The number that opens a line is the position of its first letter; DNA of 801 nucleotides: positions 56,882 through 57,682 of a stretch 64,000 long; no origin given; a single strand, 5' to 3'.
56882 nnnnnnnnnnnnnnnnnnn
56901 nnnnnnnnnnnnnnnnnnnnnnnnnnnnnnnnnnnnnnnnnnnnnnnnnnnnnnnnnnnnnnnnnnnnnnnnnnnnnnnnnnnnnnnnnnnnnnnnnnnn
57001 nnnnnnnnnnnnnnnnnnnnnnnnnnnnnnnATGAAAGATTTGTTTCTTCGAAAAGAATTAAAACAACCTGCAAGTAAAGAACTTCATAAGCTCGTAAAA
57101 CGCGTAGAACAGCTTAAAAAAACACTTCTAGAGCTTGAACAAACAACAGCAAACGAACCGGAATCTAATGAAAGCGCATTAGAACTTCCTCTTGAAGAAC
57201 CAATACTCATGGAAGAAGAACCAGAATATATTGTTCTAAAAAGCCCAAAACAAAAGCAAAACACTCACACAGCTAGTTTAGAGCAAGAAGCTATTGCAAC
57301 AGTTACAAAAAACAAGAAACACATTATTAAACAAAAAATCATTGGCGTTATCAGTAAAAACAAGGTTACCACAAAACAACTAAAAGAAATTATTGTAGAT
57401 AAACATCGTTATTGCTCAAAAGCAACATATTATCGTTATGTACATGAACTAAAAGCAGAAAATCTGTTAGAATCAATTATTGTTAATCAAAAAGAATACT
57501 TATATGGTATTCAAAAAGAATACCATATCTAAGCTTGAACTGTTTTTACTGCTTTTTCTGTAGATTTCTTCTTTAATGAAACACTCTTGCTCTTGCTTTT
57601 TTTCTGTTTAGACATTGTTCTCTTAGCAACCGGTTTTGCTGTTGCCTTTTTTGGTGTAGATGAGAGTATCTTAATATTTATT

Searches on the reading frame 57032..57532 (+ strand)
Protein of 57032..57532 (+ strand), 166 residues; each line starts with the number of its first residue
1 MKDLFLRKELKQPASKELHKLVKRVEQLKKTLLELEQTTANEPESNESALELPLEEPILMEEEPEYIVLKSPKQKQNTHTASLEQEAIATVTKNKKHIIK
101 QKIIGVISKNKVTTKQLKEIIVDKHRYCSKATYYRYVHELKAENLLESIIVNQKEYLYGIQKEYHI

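Call 6: search_protein_families(library=pfam, proteins=[window:57032-57532:+], max_evalue=0.1)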
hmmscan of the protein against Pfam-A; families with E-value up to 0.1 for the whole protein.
window:57032-57532:+ (166 aa): 2 families
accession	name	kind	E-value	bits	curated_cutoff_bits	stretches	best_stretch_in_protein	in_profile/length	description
PF01475.25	FUR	-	0.00072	20.1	23.1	1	101-165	11-78/121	Ferric uptake regulator family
PF06163.17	DUF977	-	0.037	14.5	22.1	1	91-126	5-40/134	Bacterial protein of unknown function (DUF977)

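Call 11: find_homologous_proteins(query=window:57032-57532:+)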
Query window:57032-57532:+ (166 aa): 9 proteins with E <= 0.001 among 102 candidates.
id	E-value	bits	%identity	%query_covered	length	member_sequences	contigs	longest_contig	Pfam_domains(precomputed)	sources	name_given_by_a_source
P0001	1.5e-95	335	100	100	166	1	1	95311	-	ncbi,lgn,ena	-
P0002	2.4e-63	231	70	100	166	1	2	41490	-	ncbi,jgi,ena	-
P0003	1.3e-62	228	69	100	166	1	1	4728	-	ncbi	-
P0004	2.0e-56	208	65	100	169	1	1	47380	-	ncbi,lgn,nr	ncbi:hypothetical protein K9M74_02265 [Candidatus Woesearchaeota archaeon]|nr:hypothetical protein [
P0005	2.8e-53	198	63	100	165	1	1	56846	-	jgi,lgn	-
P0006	3.4e-52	194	63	100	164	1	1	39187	-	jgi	jgi:hypothetical protein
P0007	3.0e-30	123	60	61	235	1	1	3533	-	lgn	-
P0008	4.6e-29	119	58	57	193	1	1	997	-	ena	-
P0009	1.9e-26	111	59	60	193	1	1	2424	-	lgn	-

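Call 12: find_encoding_contigs(protein=P0004, flank=4000, max_places=2)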
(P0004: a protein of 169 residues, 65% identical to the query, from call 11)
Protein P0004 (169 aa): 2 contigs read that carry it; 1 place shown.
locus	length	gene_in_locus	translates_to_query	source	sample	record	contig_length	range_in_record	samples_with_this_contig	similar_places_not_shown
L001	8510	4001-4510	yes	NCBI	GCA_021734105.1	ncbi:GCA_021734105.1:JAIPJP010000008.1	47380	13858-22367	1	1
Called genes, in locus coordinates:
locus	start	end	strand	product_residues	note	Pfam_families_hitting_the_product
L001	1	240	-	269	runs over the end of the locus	PF01978:TrmB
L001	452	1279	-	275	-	PF07091:FmrO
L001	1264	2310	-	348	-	PF26356:Pelota_N, PF03465:eRF1_3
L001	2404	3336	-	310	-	PF14520:HHH_5, PF00154:RecA_N, PF08423:Rad51, PF06745:ATPase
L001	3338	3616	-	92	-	-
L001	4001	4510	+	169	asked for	-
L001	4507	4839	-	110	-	-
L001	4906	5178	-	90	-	PF01199:Ribosomal_L34e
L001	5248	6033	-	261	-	PF01956:EMC3_TMCO1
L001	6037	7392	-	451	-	PF00344:SecY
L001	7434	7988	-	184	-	PF00828:Ribosomal_L27A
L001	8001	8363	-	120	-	PF00327:Ribosomal_L30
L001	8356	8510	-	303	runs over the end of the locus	PF00333:Ribosomal_S5, PF03719:Ribosomal_S5_C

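Call 13: find_encoding_contigs(protein=P0002, flank=4000, max_places=2)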
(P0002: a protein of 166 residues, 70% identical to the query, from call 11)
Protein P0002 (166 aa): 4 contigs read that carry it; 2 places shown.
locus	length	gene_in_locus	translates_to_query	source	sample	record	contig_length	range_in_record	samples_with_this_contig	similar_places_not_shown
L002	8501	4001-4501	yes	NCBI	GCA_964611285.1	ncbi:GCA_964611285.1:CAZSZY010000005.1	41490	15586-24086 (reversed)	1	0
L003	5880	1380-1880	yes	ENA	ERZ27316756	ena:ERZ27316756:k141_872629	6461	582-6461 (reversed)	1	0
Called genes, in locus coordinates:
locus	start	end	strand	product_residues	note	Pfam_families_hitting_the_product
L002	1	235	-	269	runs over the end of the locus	PF01978:TrmB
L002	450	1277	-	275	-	PF07091:FmrO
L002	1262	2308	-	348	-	PF26356:Pelota_N, PF03465:eRF1_3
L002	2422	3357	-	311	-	PF14520:HHH_5 (weak), PF00154:RecA_N, PF08423:Rad51, PF06745:ATPase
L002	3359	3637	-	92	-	-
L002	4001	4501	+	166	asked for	-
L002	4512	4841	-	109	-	-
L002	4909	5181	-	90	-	PF01199:Ribosomal_L34e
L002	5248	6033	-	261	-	PF01956:EMC3_TMCO1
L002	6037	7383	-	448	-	PF00344:SecY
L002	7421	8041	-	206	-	PF00828:Ribosomal_L27A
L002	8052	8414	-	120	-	PF00327:Ribosomal_L30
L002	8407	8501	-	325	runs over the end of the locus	PF00333:Ribosomal_S5, PF03719:Ribosomal_S5_C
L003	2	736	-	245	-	?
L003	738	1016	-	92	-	-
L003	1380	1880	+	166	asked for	-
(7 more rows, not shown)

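Call 14: find_encoding_contigs(protein=P0005, flank=4000, max_places=2)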
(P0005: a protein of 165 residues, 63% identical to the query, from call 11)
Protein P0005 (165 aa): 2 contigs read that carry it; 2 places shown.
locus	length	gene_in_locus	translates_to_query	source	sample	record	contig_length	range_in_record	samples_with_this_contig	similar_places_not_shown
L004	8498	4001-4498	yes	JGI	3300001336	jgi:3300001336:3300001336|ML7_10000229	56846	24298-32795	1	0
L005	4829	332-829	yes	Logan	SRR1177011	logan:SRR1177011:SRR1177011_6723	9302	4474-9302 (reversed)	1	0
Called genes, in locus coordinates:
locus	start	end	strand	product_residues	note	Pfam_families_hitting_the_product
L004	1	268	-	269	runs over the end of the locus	PF01978:TrmB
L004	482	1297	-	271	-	PF07091:FmrO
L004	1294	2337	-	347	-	PF26356:Pelota_N, PF03465:eRF1_3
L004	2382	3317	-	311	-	PF14520:HHH_5, PF00154:RecA_N, PF08423:Rad51, PF06745:ATPase (weak)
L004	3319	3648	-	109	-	-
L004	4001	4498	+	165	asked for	-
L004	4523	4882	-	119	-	-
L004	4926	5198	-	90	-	PF01199:Ribosomal_L34e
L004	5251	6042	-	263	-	PF01956:EMC3_TMCO1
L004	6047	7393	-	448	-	PF00344:SecY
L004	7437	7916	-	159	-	-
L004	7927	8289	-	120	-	PF00327:Ribosomal_L30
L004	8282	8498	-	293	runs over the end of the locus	PF00333:Ribosomal_S5, PF03719:Ribosomal_S5_C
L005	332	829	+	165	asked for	-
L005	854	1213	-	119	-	-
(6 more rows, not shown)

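Call 15: find_encoding_contigs(protein=P0006, flank=4000, max_places=2)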
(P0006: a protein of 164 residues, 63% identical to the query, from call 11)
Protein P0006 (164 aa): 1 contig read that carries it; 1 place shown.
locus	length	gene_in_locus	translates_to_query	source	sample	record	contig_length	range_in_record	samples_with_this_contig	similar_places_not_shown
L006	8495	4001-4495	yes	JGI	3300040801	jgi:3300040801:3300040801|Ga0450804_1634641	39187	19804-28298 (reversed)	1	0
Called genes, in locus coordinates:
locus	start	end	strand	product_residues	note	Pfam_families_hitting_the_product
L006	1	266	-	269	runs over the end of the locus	PF01978:TrmB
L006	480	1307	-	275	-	PF07091:FmrO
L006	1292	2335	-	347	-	PF26356:Pelota_N, PF03465:eRF1_3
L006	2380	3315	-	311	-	PF14520:HHH_5, PF00154:RecA_N, PF08423:Rad51, PF06745:ATPase (weak)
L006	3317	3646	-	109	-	-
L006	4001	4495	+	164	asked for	-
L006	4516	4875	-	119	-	-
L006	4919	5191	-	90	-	PF01199:Ribosomal_L34e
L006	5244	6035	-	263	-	PF01956:EMC3_TMCO1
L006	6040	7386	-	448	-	PF00344:SecY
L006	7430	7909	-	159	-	PF00828:Ribosomal_L27A (weak)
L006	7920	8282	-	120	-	PF00327:Ribosomal_L30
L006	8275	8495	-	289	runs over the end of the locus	PF00333:Ribosomal_S5, PF03719:Ribosomal_S5_C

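Call 31: predict_structure(alignment_id=A2)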
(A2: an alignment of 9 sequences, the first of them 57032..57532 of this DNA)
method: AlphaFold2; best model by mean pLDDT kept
length: 166 residues; sequences in the alignment: 9
mean_pLDDT: 67.5   pTM: 0.41
mean pLDDT of the five models: 67.5, 65.0, 64.2, 64.0, 53.0
residues with pLDDT >= 90: 0; 70-90: 90; 50-70: 42; < 50: 34
segments of 3 or more residues with pLDDT < 50: 1-3, 6-11, 42-64
pLDDT, mean of each block of 10 residues (from residue 1): 46 64 85 68 37 39 50 56 70 81 83 80 82 87 76 74 74
secondary structure, 60 per line:
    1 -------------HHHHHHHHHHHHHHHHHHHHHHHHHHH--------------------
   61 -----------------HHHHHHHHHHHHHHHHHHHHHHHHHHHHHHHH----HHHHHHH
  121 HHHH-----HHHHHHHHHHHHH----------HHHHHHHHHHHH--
elements in order: H14-40 H78-109 H114-124 H130-142 H153-164

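Call 32: search_protein_representatives(alignment_id=A2)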
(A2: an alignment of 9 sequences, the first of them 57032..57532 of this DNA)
Query: 9 sequences, 166 profile positions. Proteins with E-value up to 0.001 (for the whole library): 425; up to 1e-10: 108; up to 1e-30: 5. The best 150 are listed.
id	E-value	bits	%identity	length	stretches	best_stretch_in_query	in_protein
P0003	9.5e-79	279.3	-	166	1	1-166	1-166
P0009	4.2e-67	241.5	-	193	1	1-163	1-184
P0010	3.0e-39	150.8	-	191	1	1-162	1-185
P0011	1.2e-38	148.9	-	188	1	1-158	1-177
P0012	9.2e-32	126.5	-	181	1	1-161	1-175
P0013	9.7e-30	119.9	-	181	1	1-159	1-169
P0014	7.7e-28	113.7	-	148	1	5-157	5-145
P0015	3.7e-27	111.5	-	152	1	1-162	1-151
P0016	4.2e-27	111.3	-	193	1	1-161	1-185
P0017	1.2e-26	109.9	-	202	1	1-163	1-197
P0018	4.4e-23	98.3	-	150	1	3-161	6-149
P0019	2.0e-22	96.1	-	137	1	70-162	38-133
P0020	4.8e-19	85.1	-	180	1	1-162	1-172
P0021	8.9e-19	84.2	-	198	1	1-158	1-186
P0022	1.2e-18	83.8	-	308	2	49-159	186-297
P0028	1.9e-17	79.9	-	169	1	23-156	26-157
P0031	1.4e-16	77.1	-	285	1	19-155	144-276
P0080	2.9e-12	63.1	-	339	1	21-155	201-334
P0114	8.5e-11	58.3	-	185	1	3-158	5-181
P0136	1.5e-09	54.2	-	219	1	21-157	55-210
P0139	2.1e-09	53.7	-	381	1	17-163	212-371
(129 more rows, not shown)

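Call 40: fold_search(model_id=the predicted structure, library=pdb)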
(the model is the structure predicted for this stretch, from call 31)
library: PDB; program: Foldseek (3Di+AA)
matches with E <= 10: 36; with E <= 0.001: 0
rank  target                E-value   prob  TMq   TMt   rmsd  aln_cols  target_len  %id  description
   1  2q6j_A                7.7e-01  0.10  0.17  0.13  16.2        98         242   13  Crystal Structure of Estrogen Receptor alpha Complexed to a B-N Substituted Ligand (released 2007-06-26)
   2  1kl9                  1.3e+00  0.07  0.15  0.15  11.8       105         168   19  Crystal structure of the N-terminal segment of Human eukaryotic initiation factor 2alpha (released 2002-03-11)
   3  3frw_A                1.6e+00  0.21  0.23  0.35  12.6        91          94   15  Crystal structure of putative TrpR protein from Ruminococcus obeum (released 2009-01-20)
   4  2p15_A                1.6e+00  0.09  0.18  0.14  16.6       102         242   13  Crystal structure of the ER alpha ligand binding domain with the agonist ortho-trifluoromethylphenylvinyl estradiol (released 2007-05-01)
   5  7nzm_E                1.6e+00  0.08  0.17  0.16  11.6       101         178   18  Cryo-EM structure of pre-dephosphorylation complex of phosphorylated eIF2alpha with trapped holophosphatase (PP1A_D64A (released 2021-09-29)
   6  8wqa_A                1.8e+00  0.57  0.32  0.08   3.6        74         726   15  Cryo-EM structure of CUL2-RBX1-ELOB-ELOC-FEM1B bound with the C-degron of CCDC89 (conformation 1) (released 2024-04-03)
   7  6dk4_A                3.4e+00  0.16  0.24  0.28   5.7        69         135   14  Crystal structure of Campylobacter jejuni peroxide stress regulator (released 2018-06-13)
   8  3frw_G                3.6e+00  0.13  0.23  0.36  12.3        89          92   16  Crystal structure of putative TrpR protein from Ruminococcus obeum (released 2009-01-20)
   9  3kor_B                3.6e+00  0.13  0.23  0.34  12.0        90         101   12  Crystal structure of a putative Trp repressor from Staphylococcus aureus (released 2010-11-17)
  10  3rtr_G                4.1e+00  0.35  0.34  0.17   3.1        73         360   15  A RING E3-substrate complex poised for ubiquitin-like protein transfer: structural insights into cullin-RING ligases (released 2011-07-20)
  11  3kor_C                4.1e+00  0.13  0.24  0.36  11.9        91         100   14  Crystal structure of a putative Trp repressor from Staphylococcus aureus (released 2010-11-17)
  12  7z8v_C                4.9e+00  0.51  0.37  0.09   2.2        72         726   11  CAND1-SCF-SKP2 (SKP1deldel) CAND1 engaged SCF rocked (released 2023-04-19)
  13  9had_A                4.9e+00  0.03  0.17  0.22  16.6       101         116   21  Der f 21 dust mite allergen with computationally designed DerF21_b10 binder (released 2024-12-18)
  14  5zi8_A                5.2e+00  0.30  0.29  0.44   2.6        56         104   18  Crystal structure of the PadR-family transcriptional regulator Rv3488 of Mycobacterium tuberculosis H37Rv in complex w (released 2018-10-17)
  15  3frw_D                5.2e+00  0.10  0.23  0.35  11.7        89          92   13  Crystal structure of putative TrpR protein from Ruminococcus obeum (released 2009-01-20)
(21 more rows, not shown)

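Call 46: search_protein_families(library=pfam, proteins=[P0010, P0022, P0139, P0031, P0080, P0017], max_evalue=0.01)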
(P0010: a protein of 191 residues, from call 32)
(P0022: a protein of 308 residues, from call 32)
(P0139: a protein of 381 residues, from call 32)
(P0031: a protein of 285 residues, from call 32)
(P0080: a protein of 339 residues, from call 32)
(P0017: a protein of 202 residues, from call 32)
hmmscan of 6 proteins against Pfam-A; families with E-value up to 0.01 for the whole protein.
P0010 (191 aa): 1 family
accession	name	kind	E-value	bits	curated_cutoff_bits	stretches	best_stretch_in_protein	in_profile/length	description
PF01475.25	FUR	-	0.00045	20.8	23.1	1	126-180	13-70/121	Ferric uptake regulator family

P0022 (308 aa): 1 family
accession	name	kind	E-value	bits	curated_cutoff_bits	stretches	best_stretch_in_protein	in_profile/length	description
PF00004.35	AAA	-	0.0069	17.3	21.2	0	13-81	26-98/131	ATPase family associated with various cellular activities (AAA)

P0139 (381 aa): 12 families
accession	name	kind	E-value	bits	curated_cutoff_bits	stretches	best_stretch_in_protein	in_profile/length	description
PF07889.17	DUF1664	-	1.8e-05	25.2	34.6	0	181-249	43-111/124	Protein of unknown function (DUF1664)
PF20651.3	EXOC6_Sec15_N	-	0.0001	22.8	27.2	1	180-307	19-143/170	Exocyst complex component EXOC6/Sec15, N-terminal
PF05478.16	Prominin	-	0.00019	20.1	34.3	1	92-258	168-342/799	Prominin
PF05791.16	Bacillus_HBL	-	0.00049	20.4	29.1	1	151-242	83-175/177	Bacillus haemolytic enterotoxin (HBL)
PF05377.16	FlaC_arch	-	0.00059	20.6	27.8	0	42-77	1-36/55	Flagella accessory protein C (FlaC)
PF15035.11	Rootletin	-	0.0013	19.2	36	0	118-236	58-175/188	Ciliary rootlet component, centrosome cohesion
PF10473.14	CENP-F_leu_zip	-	0.0023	18.5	34.5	0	36-144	12-119/140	Leucine-rich repeats of kinetochore protein Cenp-F/LEK1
PF04108.17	ATG17_like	-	0.0025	17.8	43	0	22-175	118-289/355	Autophagy protein ATG17-like domain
PF08651.15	DASH_Duo1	-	0.0033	17.6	25.4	0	205-248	8-51/74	DASH complex subunit Duo1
PF04513.17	Baculo_PEP_C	-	0.0063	17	38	0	175-245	30-98/140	Baculovirus polyhedron envelope protein, PEP, C terminus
PF14932.11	HAUS-augmin3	-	0.0085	16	29.4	1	23-130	47-155/260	HAUS augmin-like complex subunit 3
PF19111.5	DUF5798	-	0.0092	16.6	27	0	206-245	10-49/89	Family of unknown function (DUF5798)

P0031 (285 aa): 3 families
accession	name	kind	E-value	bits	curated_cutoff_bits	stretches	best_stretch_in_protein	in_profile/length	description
PF06103.16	DUF948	-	0.0027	18.3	37.2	0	8-45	22-80/89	Bacterial protein of unknown function (DUF948)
PF01475.25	FUR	-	0.0035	17.9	23.1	1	223-275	15-67/121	Ferric uptake regulator family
PF19111.5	DUF5798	-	0.0052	17.4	27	0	15-56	25-66/89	Family of unknown function (DUF5798)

P0080 (339 aa): 3 families
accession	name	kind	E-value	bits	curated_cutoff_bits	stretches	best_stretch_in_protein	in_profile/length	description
PF05055.17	DUF677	-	0.0035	16.8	29.1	1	145-209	255-318/336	Protein of unknown function (DUF677)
PF15460.11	SAS4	-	0.0041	17.6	24.4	1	91-144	10-64/99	Something about silencing, SAS, complex subunit 4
PF04513.17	Baculo_PEP_C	-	0.0057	17.2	38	0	150-215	34-97/140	Baculovirus polyhedron envelope protein, PEP, C terminus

P0017 (202 aa): 1 family
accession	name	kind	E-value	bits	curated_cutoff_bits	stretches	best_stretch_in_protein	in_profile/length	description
PF01475.25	FUR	-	0.00015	22.3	23.1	1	134-189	14-68/121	Ferric uptake regulator family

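Call 47: find_related_loci(query=A2, collection=metagenome_contigs, flank=3000)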
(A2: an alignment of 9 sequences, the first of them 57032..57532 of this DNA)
Query A2 (166 aa) in metagenome_contigs; peptide patterns used: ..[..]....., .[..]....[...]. (x = any residue, [..] = any of these).
600 stretches matched a pattern (row limit reached: there are more); 1 encode a relative of the query (tblastn E <= 1e-3); 1 distinct loci.
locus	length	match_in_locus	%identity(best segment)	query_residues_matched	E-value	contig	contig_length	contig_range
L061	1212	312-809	70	1-166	1e-67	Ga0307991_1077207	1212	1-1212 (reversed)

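Call 48: find_encoding_contigs(protein=P0010, flank=2500, max_places=1)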
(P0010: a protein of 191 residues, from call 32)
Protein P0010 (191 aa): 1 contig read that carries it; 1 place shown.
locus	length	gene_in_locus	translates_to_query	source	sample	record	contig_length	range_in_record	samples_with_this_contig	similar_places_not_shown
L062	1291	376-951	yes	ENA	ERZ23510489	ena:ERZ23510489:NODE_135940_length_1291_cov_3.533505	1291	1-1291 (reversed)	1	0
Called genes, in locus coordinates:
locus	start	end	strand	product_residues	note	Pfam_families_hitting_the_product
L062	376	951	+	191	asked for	-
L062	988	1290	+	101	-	?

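Call 49: find_encoding_contigs(protein=P0014, flank=2500, max_places=1)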
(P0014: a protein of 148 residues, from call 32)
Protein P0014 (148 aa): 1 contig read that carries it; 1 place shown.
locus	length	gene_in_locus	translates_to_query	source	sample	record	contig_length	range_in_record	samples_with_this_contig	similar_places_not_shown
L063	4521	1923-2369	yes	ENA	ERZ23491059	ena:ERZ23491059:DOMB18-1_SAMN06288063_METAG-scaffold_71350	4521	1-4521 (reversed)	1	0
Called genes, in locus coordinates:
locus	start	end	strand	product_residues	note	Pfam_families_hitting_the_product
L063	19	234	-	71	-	-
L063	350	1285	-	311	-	PF14520:HHH_5, PF00154:RecA_N, PF08423:Rad51, PF06745:ATPase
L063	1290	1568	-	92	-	-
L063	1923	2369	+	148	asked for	-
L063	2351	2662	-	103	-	-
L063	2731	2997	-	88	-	PF01199:Ribosomal_L34e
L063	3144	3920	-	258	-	PF01956:EMC3_TMCO1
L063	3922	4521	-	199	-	?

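Call 50: find_encoding_contigs(protein=P0020, flank=2500, max_places=1)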
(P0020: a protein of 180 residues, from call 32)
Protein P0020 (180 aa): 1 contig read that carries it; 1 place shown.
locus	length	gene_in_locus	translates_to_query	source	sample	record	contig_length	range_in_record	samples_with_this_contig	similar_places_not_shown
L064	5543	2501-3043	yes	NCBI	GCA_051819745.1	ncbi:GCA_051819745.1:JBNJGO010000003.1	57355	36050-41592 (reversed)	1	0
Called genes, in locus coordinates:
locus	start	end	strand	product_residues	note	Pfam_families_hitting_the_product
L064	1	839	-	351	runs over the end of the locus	PF26356:Pelota_N, PF03465:eRF1_3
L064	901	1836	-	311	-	PF14520:HHH_5, PF00154:RecA_N, PF08423:Rad51, PF06745:ATPase (weak)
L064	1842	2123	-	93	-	-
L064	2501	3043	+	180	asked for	-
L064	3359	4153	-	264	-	PF01956:EMC3_TMCO1, PF02096:60KD_IMP (weak)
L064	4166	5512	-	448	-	PF00344:SecY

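Call 51: find_encoding_contigs(protein=P0028, flank=2500, max_places=1)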
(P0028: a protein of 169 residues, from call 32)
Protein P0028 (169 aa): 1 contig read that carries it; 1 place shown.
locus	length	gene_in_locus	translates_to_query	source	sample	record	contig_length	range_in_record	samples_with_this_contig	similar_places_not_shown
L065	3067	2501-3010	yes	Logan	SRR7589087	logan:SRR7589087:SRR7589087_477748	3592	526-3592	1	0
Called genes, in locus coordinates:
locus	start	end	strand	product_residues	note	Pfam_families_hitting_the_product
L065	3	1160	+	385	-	PF02163:Peptidase_M50, PF13180:PDZ_2 (weak)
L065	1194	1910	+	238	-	PF00588:SpoU_methylase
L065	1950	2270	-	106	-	-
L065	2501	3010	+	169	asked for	-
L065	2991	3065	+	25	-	?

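Call 55: find_related_loci(query=A2, collection=viral_contigs, flank=3000)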
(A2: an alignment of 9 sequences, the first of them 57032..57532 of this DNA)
Query A2 (166 aa) in viral_contigs; peptide patterns used: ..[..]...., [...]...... (x = any residue, [..] = any of these).
579 stretches matched a pattern, but none encodes a relative of the query by tblastn (E <= 1e-3).

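Call 63: find_encoding_contigs(protein=P0114, flank=2500, max_places=3)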
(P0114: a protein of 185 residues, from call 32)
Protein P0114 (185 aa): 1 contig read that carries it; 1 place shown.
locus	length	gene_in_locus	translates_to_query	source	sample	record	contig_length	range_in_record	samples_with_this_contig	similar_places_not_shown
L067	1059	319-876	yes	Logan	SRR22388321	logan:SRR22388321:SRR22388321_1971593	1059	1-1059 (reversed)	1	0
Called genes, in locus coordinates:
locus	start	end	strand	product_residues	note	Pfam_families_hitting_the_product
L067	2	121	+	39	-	?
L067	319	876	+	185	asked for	-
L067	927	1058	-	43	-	?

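Call 64: find_encoding_contigs(protein=P0136, flank=2500, max_places=3)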
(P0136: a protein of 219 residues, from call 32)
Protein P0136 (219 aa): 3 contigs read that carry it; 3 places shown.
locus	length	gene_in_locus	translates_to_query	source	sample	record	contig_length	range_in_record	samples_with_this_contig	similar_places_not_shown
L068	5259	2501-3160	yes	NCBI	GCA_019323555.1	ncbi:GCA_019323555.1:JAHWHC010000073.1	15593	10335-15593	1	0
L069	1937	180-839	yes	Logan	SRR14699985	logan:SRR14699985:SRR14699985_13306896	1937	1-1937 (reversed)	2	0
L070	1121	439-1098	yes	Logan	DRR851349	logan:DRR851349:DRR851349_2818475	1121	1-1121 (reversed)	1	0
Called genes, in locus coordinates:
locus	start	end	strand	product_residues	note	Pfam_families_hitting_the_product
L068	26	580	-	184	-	PF01871:AMMECR1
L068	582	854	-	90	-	PF13656:RNA_pol_L_2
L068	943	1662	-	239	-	PF20260:PUA_4, PF04452:Methyltrans_RNA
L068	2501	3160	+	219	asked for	-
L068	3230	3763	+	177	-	-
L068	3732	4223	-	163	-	-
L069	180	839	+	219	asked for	-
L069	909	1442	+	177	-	-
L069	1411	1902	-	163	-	-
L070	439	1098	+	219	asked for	-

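Call 72: search_protein_families(library=ncbifam, proteins=[window:57032-57532:+], max_evalue=1)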
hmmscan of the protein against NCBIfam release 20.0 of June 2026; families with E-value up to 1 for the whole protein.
window:57032-57532:+ (166 aa): 0 families

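Call 80: search_dna_similar(query=window:57032-57532:+, collection=plasmids, mode=protein, max_evalue=0.01)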
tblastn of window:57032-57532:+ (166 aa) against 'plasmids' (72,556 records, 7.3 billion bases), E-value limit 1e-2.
No match.

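Call 81: search_protein_families(library=phrogs, proteins=[window:57032-57532:+, P0136, P0028], max_evalue=0.01)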
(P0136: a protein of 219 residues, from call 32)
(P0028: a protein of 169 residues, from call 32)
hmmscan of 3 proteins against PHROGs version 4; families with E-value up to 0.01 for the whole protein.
window:57032-57532:+ (166 aa): 0 families

P0136 (219 aa): 2 families
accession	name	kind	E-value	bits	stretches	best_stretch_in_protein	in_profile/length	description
phrog_31283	-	unknown function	0.0021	18.8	1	65-135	96-165/207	-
phrog_5553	-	unknown function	0.0034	18.6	0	51-136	8-84/114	-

P0028 (169 aa): 1 family
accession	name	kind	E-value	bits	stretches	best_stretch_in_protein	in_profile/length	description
phrog_12220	-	unknown function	0.0072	17.5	0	26-49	53-76/89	-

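Call 82: find_homologous_proteins(query=A2, max_evalue=1e-8)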
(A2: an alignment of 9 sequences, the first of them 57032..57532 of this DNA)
Query A2 (9 sequences) (166 aa, profile of the alignment): 27 proteins with E <= 1e-8 among 8000 candidates.
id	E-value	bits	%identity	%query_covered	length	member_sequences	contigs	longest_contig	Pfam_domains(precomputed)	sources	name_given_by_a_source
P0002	2.4e-78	280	70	100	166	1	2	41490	-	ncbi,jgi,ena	-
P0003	3.0e-78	279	69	100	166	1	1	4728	-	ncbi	-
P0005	1.2e-75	271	63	100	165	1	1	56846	-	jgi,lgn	-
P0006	1.3e-74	268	63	100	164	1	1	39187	-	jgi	jgi:hypothetical protein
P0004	3.0e-74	266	65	100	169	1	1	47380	-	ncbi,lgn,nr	ncbi:hypothetical protein K9M74_02265 [Candidatus Woesearchaeota archaeon]|nr:hypothetical protein [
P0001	4.1e-74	266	100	100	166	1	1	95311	-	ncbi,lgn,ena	-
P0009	1.3e-66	242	59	60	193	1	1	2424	-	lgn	-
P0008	1.7e-66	241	58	57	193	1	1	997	-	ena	-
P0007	3.3e-65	237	60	61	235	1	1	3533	-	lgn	-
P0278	2.4e-42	163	49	64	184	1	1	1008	-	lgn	-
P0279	1.4e-41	160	52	60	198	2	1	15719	-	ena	-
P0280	3.1e-40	156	40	96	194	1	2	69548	-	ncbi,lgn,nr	ncbi:hypothetical protein JXA48_04710 [Candidatus Woesearchaeota archaeon]|nr:hypothetical protein [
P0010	9.5e-39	151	48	62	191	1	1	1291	-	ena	-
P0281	1.5e-38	150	53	65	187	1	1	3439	-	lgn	-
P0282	1.9e-38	150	36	96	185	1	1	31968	-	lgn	-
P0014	2.4e-27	114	39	82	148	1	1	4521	-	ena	-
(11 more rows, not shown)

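Call 88: predict_structure(alignment_id=A3)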
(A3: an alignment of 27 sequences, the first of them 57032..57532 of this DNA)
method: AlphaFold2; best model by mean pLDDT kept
length: 166 residues; sequences in the alignment: 27
mean_pLDDT: 74.3   pTM: 0.47
mean pLDDT of the five models: 74.3, 73.1, 73.0, 72.3, 69.9
residues with pLDDT >= 90: 63; 70-90: 39; 50-70: 29; < 50: 35
segments of 3 or more residues with pLDDT < 50: 6-12, 41-65
pLDDT, mean of each block of 10 residues (from residue 1): 50 65 87 70 37 36 50 61 87 92 93 95 96 97 93 92 56
secondary structure, 60 per line:
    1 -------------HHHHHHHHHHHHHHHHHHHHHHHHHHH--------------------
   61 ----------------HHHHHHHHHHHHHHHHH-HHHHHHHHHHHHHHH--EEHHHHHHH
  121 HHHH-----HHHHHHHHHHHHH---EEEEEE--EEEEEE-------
elements in order: H14-40 H77-93 H95-109 H114-124 H130-142 E146-151 E154-159
